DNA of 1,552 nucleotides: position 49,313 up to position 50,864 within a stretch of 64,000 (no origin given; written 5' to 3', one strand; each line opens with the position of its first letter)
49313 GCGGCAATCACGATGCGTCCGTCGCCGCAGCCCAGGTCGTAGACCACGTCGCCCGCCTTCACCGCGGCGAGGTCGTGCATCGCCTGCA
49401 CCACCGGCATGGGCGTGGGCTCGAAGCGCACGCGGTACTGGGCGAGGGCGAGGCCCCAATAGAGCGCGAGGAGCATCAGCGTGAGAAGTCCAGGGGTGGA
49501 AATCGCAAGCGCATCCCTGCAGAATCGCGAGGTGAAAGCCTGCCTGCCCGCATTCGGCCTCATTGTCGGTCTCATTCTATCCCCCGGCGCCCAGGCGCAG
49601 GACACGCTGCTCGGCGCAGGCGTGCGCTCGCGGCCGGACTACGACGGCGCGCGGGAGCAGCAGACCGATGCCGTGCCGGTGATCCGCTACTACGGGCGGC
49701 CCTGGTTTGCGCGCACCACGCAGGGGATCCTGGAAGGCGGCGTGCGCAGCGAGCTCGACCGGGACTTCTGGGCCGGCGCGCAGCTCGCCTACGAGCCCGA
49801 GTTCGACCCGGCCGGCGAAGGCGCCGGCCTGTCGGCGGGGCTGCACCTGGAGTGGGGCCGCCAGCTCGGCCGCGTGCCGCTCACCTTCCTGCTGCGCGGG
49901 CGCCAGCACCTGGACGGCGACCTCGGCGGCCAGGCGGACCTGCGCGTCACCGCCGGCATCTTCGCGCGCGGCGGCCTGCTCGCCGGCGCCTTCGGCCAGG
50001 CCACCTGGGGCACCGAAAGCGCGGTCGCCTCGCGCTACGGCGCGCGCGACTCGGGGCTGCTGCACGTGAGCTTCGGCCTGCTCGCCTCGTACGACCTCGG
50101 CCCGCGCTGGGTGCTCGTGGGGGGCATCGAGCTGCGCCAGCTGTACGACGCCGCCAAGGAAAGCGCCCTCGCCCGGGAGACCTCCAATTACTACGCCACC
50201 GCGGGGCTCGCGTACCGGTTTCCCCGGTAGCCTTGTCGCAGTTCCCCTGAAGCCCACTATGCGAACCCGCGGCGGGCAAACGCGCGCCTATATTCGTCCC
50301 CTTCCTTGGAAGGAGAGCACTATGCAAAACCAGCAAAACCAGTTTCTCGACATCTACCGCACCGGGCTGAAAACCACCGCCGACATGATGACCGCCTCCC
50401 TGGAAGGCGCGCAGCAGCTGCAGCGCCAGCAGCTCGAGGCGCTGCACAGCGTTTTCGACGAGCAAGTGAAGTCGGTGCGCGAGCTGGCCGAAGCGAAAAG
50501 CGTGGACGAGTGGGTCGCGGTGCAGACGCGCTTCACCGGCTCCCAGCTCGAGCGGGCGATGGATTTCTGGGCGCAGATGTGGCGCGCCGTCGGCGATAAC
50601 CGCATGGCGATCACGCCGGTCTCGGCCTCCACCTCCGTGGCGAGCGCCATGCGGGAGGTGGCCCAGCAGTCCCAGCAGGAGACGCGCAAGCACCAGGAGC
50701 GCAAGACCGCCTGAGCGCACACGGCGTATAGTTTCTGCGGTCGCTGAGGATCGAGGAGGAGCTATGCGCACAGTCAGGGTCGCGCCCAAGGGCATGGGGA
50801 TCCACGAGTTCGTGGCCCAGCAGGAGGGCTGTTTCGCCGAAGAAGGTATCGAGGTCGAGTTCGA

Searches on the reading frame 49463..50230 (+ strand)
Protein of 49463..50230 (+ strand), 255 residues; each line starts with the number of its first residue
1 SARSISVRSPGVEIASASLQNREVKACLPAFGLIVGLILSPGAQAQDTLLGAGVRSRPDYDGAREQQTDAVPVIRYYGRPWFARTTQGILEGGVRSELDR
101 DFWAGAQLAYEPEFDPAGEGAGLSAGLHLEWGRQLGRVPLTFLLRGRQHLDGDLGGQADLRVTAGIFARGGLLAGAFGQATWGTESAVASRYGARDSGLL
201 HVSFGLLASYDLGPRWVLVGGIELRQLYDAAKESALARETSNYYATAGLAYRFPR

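Call 45: search_protein_families(library=pfam, proteins=[window:49463-50230:+], max_evalue=0.001)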
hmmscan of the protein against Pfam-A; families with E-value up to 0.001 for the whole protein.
window:49463-50230:+ (255 aa): 1 family
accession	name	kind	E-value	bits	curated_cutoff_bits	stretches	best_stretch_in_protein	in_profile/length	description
PF06629.18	MipA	-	2.8e-16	60.8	24.2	1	50-253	1-221/221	MltA-interacting protein MipA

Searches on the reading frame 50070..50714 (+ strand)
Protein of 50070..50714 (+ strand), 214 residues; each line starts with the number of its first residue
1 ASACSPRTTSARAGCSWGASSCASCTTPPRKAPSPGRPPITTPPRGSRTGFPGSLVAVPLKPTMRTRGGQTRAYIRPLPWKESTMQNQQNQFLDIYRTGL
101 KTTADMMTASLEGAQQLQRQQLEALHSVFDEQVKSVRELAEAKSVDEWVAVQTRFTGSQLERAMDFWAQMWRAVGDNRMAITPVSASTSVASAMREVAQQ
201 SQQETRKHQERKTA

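Call 45: search_protein_families(library=pfam, proteins=[window:50070-50714:+], max_evalue=0.001)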
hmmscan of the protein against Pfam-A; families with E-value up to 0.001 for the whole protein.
window:50070-50714:+ (214 aa): 1 family
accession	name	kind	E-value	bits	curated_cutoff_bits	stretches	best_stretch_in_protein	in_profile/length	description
PF09361.15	Phasin_2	-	6.5e-12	46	24.9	1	91-174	2-85/100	Phasin protein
